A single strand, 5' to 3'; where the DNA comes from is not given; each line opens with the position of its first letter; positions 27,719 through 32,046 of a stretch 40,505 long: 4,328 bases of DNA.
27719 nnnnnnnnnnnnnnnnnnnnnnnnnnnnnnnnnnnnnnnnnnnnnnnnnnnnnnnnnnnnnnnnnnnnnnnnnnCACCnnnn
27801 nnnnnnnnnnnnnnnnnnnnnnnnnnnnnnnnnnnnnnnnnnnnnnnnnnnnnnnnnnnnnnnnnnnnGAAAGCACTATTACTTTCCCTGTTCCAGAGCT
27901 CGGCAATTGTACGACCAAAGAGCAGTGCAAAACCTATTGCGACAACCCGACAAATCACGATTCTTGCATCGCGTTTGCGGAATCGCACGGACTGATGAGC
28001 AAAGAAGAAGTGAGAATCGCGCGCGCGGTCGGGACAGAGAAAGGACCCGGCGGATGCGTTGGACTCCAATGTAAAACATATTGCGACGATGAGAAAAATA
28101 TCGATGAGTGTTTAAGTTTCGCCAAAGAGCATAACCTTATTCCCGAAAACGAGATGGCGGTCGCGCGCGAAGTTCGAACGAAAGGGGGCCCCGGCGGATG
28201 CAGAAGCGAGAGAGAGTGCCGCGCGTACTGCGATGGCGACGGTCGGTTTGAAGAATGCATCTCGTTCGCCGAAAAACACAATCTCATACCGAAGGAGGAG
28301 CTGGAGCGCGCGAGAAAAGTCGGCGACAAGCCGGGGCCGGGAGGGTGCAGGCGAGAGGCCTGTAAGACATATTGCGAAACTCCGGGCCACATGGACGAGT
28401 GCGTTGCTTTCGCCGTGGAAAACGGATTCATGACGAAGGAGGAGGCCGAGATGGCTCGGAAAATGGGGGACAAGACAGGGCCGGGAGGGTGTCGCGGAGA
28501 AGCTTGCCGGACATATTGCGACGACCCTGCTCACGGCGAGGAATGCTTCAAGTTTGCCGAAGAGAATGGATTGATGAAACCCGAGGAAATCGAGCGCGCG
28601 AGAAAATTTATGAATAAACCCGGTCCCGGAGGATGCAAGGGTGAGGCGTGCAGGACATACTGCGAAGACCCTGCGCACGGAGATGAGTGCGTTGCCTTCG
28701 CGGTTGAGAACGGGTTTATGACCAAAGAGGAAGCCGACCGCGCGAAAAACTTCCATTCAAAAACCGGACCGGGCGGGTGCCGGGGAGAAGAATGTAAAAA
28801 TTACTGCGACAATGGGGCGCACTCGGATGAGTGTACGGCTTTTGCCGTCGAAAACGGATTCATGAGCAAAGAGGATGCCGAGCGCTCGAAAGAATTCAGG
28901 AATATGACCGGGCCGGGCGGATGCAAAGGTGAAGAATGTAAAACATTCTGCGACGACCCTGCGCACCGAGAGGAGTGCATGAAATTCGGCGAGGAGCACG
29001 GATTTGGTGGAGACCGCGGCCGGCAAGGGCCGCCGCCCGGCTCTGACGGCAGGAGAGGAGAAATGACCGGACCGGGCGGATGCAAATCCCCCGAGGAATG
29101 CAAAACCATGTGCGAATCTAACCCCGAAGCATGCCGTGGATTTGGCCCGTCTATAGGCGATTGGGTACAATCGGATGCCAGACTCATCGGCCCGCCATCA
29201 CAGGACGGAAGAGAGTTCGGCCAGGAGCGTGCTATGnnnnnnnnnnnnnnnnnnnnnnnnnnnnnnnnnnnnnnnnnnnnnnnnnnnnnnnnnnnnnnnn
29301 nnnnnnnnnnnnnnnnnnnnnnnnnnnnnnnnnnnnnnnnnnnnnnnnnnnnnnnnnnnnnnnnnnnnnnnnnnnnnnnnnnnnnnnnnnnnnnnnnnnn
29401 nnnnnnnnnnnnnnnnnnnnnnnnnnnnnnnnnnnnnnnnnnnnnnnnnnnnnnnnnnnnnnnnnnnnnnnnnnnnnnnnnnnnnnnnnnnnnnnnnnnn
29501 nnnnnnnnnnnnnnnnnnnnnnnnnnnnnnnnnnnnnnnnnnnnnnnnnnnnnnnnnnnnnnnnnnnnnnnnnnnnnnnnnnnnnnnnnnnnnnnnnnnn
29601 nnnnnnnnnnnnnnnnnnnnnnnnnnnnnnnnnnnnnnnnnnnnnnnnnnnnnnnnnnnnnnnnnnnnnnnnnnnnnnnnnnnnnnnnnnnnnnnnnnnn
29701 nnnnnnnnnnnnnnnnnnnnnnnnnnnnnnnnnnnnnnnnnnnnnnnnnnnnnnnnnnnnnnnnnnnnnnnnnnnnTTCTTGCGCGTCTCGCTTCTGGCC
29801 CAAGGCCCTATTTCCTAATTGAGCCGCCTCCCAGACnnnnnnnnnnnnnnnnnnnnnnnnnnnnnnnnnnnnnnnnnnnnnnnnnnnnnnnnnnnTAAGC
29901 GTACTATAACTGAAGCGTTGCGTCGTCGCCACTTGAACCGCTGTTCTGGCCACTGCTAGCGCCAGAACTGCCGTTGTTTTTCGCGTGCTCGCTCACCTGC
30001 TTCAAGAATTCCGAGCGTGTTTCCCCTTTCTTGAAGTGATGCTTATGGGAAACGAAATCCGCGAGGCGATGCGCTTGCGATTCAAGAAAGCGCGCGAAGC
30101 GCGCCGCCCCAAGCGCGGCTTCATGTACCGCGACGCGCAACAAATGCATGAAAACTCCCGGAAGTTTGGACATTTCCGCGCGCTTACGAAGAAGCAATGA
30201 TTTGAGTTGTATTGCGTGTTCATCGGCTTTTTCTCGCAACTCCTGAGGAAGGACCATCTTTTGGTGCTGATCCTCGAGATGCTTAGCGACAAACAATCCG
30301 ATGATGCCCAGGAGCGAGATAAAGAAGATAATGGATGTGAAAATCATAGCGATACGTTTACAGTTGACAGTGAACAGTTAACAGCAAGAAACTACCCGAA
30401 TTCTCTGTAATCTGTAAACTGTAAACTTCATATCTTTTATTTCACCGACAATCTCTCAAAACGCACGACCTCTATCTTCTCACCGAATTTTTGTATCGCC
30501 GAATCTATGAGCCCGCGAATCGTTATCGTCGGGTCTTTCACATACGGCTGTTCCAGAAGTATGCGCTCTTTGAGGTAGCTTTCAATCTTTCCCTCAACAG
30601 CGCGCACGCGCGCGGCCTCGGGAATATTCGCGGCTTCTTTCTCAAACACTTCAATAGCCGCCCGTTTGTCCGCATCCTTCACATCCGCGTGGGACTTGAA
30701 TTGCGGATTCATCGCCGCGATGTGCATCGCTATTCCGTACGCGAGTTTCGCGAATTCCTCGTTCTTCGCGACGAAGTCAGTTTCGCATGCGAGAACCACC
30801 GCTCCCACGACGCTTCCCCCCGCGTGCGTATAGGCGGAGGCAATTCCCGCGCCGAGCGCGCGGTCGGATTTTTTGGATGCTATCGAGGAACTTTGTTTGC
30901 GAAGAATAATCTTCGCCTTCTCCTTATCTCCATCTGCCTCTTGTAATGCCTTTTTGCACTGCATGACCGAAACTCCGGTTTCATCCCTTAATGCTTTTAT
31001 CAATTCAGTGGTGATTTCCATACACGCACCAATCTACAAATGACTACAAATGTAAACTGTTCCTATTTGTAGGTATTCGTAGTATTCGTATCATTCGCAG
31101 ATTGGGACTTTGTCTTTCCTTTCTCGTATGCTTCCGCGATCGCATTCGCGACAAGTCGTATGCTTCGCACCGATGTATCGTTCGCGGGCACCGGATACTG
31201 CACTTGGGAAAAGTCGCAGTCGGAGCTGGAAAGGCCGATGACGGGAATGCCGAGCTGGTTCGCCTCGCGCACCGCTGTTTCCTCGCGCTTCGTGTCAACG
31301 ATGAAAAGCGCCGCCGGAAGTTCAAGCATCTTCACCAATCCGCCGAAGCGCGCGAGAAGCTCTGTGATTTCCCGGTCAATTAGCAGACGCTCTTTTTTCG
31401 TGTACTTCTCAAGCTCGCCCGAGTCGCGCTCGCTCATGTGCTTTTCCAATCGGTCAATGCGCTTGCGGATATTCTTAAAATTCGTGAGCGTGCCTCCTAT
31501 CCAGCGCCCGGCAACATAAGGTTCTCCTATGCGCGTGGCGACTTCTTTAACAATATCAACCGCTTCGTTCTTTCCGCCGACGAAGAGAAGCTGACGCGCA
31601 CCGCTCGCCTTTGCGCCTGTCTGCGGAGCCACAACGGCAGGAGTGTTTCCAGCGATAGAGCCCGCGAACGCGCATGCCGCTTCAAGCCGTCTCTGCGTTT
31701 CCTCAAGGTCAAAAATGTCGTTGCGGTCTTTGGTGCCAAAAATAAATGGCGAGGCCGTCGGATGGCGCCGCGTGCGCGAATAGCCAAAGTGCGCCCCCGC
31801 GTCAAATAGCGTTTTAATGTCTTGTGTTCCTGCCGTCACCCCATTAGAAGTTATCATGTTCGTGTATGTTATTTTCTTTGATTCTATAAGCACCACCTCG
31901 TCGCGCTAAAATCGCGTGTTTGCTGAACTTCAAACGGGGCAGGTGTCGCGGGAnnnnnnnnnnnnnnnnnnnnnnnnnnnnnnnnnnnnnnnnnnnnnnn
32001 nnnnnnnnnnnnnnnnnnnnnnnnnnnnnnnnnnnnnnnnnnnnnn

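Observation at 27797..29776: Secreted protein made of nine 48-aa four-cysteine repeats (36 Cys) next to the copper island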

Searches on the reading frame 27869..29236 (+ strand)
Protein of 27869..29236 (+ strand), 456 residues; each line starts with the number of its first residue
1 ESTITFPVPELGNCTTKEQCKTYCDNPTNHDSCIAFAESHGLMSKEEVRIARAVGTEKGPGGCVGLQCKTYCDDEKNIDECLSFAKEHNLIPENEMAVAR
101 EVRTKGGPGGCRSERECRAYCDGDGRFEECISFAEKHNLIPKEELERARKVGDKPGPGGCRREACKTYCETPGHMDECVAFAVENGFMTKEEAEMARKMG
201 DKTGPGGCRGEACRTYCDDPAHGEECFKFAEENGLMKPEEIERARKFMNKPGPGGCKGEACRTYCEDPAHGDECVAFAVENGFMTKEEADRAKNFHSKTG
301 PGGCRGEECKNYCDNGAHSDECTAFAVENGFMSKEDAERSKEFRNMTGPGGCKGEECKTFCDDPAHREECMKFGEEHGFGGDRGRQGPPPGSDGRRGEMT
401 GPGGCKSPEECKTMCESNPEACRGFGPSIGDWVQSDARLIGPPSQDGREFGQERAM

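Call 24: predict_structure(alignment_id=A1)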
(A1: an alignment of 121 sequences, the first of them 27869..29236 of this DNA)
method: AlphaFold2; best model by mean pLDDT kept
length: 456 residues; sequences in the alignment: 121
mean_pLDDT: 85.3   pTM: 0.63
mean pLDDT of the five models: 85.3, 84.7, 84.4, 83.4, 82.6
residues with pLDDT >= 90: 286; 70-90: 112; 50-70: 7; < 50: 51
segments of 3 or more residues with pLDDT < 50: 382-399, 426-456
pLDDT, mean of each block of 10 residues (from residue 1): 81 96 93 94 90 90 91 94 95 93 95 93 91 94 90 93 91 94 94 92 92 90 96 94 90 91 91 95 93 89 89 91 95 93 89 85 91 85 42 44 83 89 57 33 36 37
secondary structure, 60 per line:
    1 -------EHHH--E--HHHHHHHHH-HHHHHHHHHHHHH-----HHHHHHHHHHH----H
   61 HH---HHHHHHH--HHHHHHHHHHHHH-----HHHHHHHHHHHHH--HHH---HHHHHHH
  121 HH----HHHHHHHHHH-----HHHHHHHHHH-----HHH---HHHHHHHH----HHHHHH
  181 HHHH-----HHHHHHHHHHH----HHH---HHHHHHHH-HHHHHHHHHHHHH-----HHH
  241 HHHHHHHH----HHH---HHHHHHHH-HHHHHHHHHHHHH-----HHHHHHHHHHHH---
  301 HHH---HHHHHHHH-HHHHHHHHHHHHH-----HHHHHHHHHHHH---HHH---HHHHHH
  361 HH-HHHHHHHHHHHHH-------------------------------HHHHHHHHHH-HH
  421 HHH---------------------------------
elements in order: H17-25 H27-39 H45-55 H66-72 H75-87 H93-105 H114-122 H127-136 H142-151 H163-170 H175-184 H190-200 H211-218 H220-232 H238-248 H259-266 H268-280 H286-297 H307-314 H316-328 H334-345 H355-362 H364-376 H408-417 H419-423

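Call 29: fold_search(model_id=the predicted structure, library=pdb)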
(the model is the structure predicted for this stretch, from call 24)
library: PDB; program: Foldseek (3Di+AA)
matches with E <= 10: 53; with E <= 0.001: 0
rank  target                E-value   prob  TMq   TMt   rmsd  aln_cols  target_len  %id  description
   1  2jkr_B                2.3e-01  0.13  0.12  0.10  26.5       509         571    9  AP2 CLATHRIN ADAPTOR CORE with Dileucine peptide RM(phosphoS)QIKRLLSE (released 2008-10-28)
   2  8bbg_A                1.7e+00  0.08  0.12  0.06  27.7       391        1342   10  Structure of the IFT-A complex; anterograde IFT-A train model (released 2022-12-21)
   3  7esy_A                2.0e+00  0.05  0.10  0.11  19.8       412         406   10  Crystal structure of the complex formed by Wolbachia cytoplasmic incompatibility factors CidA and CidBND1-ND2 from wPi (released 2021-11-10)
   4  2c1m_A                2.0e+00  0.05  0.11  0.11  25.3       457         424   11  Nup50:importin-alpha complex (released 2005-11-23)
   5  6dec_M                2.1e+00  0.03  0.09  0.11  22.2       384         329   11  Crystal structure of Bos taurus Arp2/3 complex binding with C-terminus of Homo sapiens SPIN90 (released 2018-10-24)
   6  4uzy_A                2.4e+00  0.07  0.15  0.12  25.9       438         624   15  Crystal structure of the Chlamydomonas IFT70 and IFT52 complex (released 2014-11-05)
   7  8r2d_D                2.6e+00  0.04  0.09  0.07  22.7       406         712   12  Integrator cleavage module assembly intermediate (released 2024-07-31)
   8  4p6z_B                3.3e+00  0.03  0.11  0.10  27.2       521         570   11  Crystal structure of the human BST2 cytoplasmic domain and the HIV-1 Vpu cytoplasmic domain bound to the clathrin adap (released 2014-05-21)
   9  8qx8_C                3.6e+00  0.04  0.11  0.07  27.5       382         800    8  Endosomal membrane tethering complex CORVET (released 2024-07-03)
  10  1z3h_B                3.8e+00  0.04  0.12  0.07  22.4       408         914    8  The exportin Cse1 in its cargo-free, cytoplasmic state (released 2005-05-10)
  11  8a22_AL               3.8e+00  0.03  0.10  0.11  23.6       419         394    9  Structure of the mitochondrial ribosome from Polytomella magna (released 2022-11-16)
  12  6nts_A                4.5e+00  0.03  0.13  0.11  24.2       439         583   10  Protein Phosphatase 2A (Aalpha-B56alpha-Calpha) holoenzyme in complex with a Small Molecule Activator of PP2A (SMAP) (released 2020-05-06)
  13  5oqp_A                4.5e+00  0.02  0.10  0.07  23.2       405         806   12  Crystal structure of the S. cerevisiae condensin Ycg1-Brn1 subcomplex bound to DNA (crystal form I) (released 2017-10-18)
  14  8ro2_I                4.7e+00  0.03  0.12  0.08  32.4       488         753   11  Integrative Structure of the human intron lariat Spliceosome (ILS'') (released 2024-09-18)
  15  8xq6                  4.7e+00  0.02  0.08  0.05  24.8       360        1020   11  Structure of the sea urchin spSLC9C1 in state-3 w/o cAMP protomer (released 2025-01-15)
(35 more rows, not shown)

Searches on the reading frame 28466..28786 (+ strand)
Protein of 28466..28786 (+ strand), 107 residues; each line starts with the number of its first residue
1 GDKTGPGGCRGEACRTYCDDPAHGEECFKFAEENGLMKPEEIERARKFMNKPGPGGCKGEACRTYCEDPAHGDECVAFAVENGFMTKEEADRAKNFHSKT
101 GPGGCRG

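Call 46: predict_structure(alignment_id=A4)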
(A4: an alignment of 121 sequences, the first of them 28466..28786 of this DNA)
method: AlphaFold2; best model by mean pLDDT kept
length: 107 residues; sequences in the alignment: 121
mean_pLDDT: 81.5   pTM: 0.56
mean pLDDT of the five models: 81.5, 80.4, 79.5, 79.0, 75.7
residues with pLDDT >= 90: 14; 70-90: 80; 50-70: 11; < 50: 2
segments of 3 or more residues with pLDDT < 50: none
pLDDT, mean of each block of 10 residues (from residue 1): 82 87 89 89 81 81 85 89 85 68 52
secondary structure, 60 per line:
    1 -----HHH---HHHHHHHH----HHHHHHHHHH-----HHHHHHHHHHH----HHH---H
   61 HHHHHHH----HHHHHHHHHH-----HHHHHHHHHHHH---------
elements in order: H12-19 H24-33 H39-49 H60-67 H72-81 H87-98

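Call 50: fold_search(model_id=the predicted structure, library=pdb)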
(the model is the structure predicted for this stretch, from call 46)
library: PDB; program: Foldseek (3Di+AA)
matches with E <= 10: 15; with E <= 0.001: 0
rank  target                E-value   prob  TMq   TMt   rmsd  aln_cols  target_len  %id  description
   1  6xp8                  3.5e+00  0.20  0.28  0.16   7.5        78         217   17  The crystal structure of TfuA involved in peptide backbone thioamidation from Methanosarcina acetivorans (released 2021-03-17)
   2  7xgg_A                5.5e+00  0.08  0.27  0.18  14.4        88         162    9  Crystal structure of BCL-xL in complex with computationally designed inhibitor protein (released 2022-07-20)
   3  9qo1_B                6.2e+00  0.07  0.26  0.09  11.3        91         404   18  Activated 9-subunit COP9 signalosome and neddylated SCF (SKP1-SKP2-CKS1) complex structure (released 2026-02-11)
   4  2olu                  6.5e+00  0.06  0.25  0.07   8.9       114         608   10  Structural Insight Into the Transglycosylation Step Of Bacterial Cell Wall Biosynthesis : Apoenzyme (released 2007-03-20)
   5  7xge_A                6.9e+00  0.08  0.28  0.18  14.7        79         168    9  Crystal structure of MCL-1 in complex with computationally designed inhibitor protein (released 2022-07-20)
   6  4yy5_A                7.3e+00  0.04  0.22  0.23   9.0        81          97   18  Computationally designed left-handed alpha/alpha toroid with 3 repeats in space group P43212 (released 2015-12-16)
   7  5wa3_B                7.3e+00  0.03  0.20  0.08  14.2        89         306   16  Pyridine synthase, TbtD, from thiomuracin biosynthesis (released 2017-11-22)
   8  2rld_D                8.7e+00  0.06  0.25  0.25  11.4        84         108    7  CRYSTAL STRUCTURE OF A PROTEIN WITH UNKNOWN FUNCTION FROM S23 RIBOSOMAL PROTEIN FAMILY (BT_0352) FROM BACTEROIDES THET (released 2007-10-30)
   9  8esr_R                8.7e+00  0.06  0.25  0.24  29.2        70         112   17  Ytm1 associated nascent 60S ribosome (-fkbp39) State 2 (released 2022-11-30)
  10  2rld_E                8.7e+00  0.06  0.25  0.25  11.0        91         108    6  CRYSTAL STRUCTURE OF A PROTEIN WITH UNKNOWN FUNCTION FROM S23 RIBOSOMAL PROTEIN FAMILY (BT_0352) FROM BACTEROIDES THET (released 2007-10-30)
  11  3nb7                  8.7e+00  0.03  0.21  0.14   8.6       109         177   14  Crystal structure of Aquifex Aeolicus Peptidoglycan Glycosyltransferase in complex with Decarboxylated Neryl Moenomycin (released 2011-05-18)
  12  9ivw_F                8.7e+00  0.02  0.21  0.06  15.6       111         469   13  Structure of Adenovirus serotype 2 100K (released 2025-05-14)
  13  7xge_G                9.7e+00  0.06  0.28  0.19  14.7        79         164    9  Crystal structure of MCL-1 in complex with computationally designed inhibitor protein (released 2022-07-20)
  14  5fzq_A                9.7e+00  0.05  0.25  0.25   8.0        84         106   12  Designed TPR Protein M4N (released 2016-10-12)
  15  4v9f_P                9.7e+00  0.04  0.25  0.19  21.8        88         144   10  The re-refined crystal structure of the Haloarcula marismortui large ribosomal subunit at 2.4 Angstrom resolution: mor (released 2014-07-09)

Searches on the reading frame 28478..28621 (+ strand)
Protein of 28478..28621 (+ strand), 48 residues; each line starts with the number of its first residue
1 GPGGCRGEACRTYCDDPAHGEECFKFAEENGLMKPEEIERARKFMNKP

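Call 58: search_solved_structures(query=A5, max_evalue=10, show_alignments=3)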
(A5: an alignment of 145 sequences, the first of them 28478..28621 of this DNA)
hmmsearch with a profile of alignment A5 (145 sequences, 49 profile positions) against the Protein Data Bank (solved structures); distinct sequences matched with E-value up to 10: 1.
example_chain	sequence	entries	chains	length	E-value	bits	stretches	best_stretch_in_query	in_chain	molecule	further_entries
2a2f_X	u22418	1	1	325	1.2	12.3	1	22-47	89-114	Exocyst complex component Sec15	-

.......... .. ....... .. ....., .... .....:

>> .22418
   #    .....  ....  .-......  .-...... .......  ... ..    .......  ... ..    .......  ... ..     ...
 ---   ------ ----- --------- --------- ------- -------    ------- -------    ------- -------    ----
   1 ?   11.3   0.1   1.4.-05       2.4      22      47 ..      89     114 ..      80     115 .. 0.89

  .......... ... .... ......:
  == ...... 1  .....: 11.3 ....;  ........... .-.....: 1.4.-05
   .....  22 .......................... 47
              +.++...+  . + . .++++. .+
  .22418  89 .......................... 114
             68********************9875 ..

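Call 64: search_protein_representatives(alignment_id=A5)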
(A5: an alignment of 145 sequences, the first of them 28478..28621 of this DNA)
Query: 145 sequences, 49 profile positions. Proteins with E-value up to 0.001 (for the whole library): 1885; up to 1e-10: 1640; up to 1e-30: 1107. The best 150 are listed.
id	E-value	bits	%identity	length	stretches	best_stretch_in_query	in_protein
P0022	3.7e-169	564.7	-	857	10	1-48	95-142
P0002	1.1e-164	550.4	-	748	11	1-48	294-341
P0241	7.5e-163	544.5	-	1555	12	1-46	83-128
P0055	8.8e-162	541.1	-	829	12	1-47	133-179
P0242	1.3e-158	530.9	-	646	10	1-47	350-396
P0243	2.5e-157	526.8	-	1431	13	1-48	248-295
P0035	1.9e-156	524.0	-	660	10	1-47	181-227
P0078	5.7e-156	522.4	-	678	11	1-48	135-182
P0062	1.8e-154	517.6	-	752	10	1-48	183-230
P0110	8.8e-154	515.4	-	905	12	1-46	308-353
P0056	1.6e-153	514.6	-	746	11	1-48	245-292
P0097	1.9e-153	514.4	-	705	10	1-46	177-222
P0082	2.6e-152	510.7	-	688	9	1-48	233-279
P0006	6.7e-152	509.4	-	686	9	1-48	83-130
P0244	8.0e-152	509.2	-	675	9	1-47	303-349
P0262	4.4e-134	452.4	-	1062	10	2-45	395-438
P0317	1.3e-109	374.1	-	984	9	2-46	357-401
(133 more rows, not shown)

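Call 92: search_protein_families(library=pfam, proteins=[P0241, P0243, P0262, P0317], max_evalue=0.001)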
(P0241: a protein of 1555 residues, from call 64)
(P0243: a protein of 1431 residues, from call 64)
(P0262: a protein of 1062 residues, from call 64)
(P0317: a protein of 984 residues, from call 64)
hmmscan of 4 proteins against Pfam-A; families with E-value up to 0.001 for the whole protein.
P0241 (1555 aa): 0 families

P0243 (1431 aa): 0 families

P0262 (1062 aa): 1 family
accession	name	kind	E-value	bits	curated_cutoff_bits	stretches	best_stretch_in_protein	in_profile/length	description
PF13385.13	Laminin_G_3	-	9.5e-25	87.9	27.6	1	841-992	12-150/151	Concanavalin A-like lectin/glucanases superfamily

P0317 (984 aa): 3 families
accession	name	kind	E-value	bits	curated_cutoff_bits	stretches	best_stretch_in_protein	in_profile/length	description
PF13385.13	Laminin_G_3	-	1.7e-27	96.9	27.6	1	741-903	1-150/151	Concanavalin A-like lectin/glucanases superfamily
PF02210.31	Laminin_G_2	-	9.6e-06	26.5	22.9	1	799-893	25-123/126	Laminin G domain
PF07953.20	Toxin_R_bind_N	-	2e-05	24.8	23.8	1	734-897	26-190/191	Clostridium neurotoxin, N-terminal receptor binding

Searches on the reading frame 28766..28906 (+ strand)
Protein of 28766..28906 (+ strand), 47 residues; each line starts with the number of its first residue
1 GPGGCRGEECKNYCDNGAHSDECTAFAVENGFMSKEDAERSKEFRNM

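Call 82: find_related_loci(query=A6, collection=metagenome_contigs, flank=10000)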
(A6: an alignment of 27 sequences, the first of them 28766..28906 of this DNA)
Query A6 (47 aa) in metagenome_contigs; peptide patterns used: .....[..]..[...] (x = any residue, [..] = any of these).
299 stretches matched a pattern; 156 encode a relative of the query (tblastn E <= 1e-3); the best 80 are kept; 80 distinct loci.
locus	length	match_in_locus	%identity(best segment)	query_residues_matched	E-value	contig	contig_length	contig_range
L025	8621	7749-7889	81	1-47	2e-23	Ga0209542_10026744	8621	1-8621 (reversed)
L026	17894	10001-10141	81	1-47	3e-23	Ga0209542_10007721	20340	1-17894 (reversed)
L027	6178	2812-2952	77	1-47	2e-22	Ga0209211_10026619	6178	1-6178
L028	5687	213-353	72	1-47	1e-21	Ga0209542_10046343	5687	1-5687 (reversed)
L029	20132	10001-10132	77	1-44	6e-20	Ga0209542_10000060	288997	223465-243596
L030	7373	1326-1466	68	1-47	1e-19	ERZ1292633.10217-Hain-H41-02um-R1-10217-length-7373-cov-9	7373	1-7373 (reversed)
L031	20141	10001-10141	64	1-47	5e-19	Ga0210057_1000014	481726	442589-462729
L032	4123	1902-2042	66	1-47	8e-19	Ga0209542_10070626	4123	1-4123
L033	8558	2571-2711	62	1-47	1e-17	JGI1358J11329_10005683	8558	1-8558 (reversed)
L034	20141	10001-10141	62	1-47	1e-17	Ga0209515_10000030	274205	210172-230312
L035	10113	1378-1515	63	1-46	2e-17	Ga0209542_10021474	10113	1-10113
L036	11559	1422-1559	65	1-46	1e-17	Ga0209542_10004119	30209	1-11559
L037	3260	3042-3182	62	1-47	3e-17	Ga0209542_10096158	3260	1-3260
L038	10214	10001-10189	62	1-47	4e-17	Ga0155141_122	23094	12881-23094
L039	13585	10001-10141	62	1-47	4e-17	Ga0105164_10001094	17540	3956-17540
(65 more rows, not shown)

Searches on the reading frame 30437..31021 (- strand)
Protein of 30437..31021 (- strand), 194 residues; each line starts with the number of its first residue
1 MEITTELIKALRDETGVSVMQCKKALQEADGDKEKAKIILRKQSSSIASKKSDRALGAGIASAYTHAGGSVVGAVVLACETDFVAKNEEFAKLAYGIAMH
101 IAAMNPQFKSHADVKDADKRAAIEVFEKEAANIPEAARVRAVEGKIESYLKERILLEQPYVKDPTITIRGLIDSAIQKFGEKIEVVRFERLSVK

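Call 10: search_protein_families(library=pfam, proteins=[window:30437-31021:-], max_evalue=0.001)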
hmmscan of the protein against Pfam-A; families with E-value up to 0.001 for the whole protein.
window:30437-31021:- (194 aa): 3 families
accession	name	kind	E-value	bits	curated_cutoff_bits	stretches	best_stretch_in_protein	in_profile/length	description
PF00889.24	EF_TS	-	1.1e-22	81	27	2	92-192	105-201/204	Elongation factor TS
PF25025.1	EF-Ts_N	-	2.8e-06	27.6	33.2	1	5-44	14-54/60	Elongation factor Ts, mitochondrial, N-terminal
PF24767.1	UBA_At5g58720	-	0.00078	19.7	27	0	17-42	17-42/44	At5g58720 UBA-like domain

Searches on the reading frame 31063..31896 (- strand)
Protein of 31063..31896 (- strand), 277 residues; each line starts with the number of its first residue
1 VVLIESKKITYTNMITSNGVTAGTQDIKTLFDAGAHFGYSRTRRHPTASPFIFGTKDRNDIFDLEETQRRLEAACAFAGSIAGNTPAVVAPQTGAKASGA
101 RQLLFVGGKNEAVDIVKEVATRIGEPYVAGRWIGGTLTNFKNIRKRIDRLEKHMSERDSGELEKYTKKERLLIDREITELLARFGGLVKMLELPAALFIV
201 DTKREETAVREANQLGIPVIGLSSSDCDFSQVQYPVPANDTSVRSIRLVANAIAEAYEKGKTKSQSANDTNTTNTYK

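Call 10: search_protein_families(library=pfam, proteins=[window:31063-31896:-], max_evalue=0.001)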
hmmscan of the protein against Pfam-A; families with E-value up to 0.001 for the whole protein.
window:31063-31896:- (277 aa): 1 family
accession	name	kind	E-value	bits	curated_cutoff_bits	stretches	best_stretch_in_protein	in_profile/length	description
PF00318.25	Ribosomal_S2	-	1.2e-62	211.4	26.1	1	30-260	1-216/216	Ribosomal protein S2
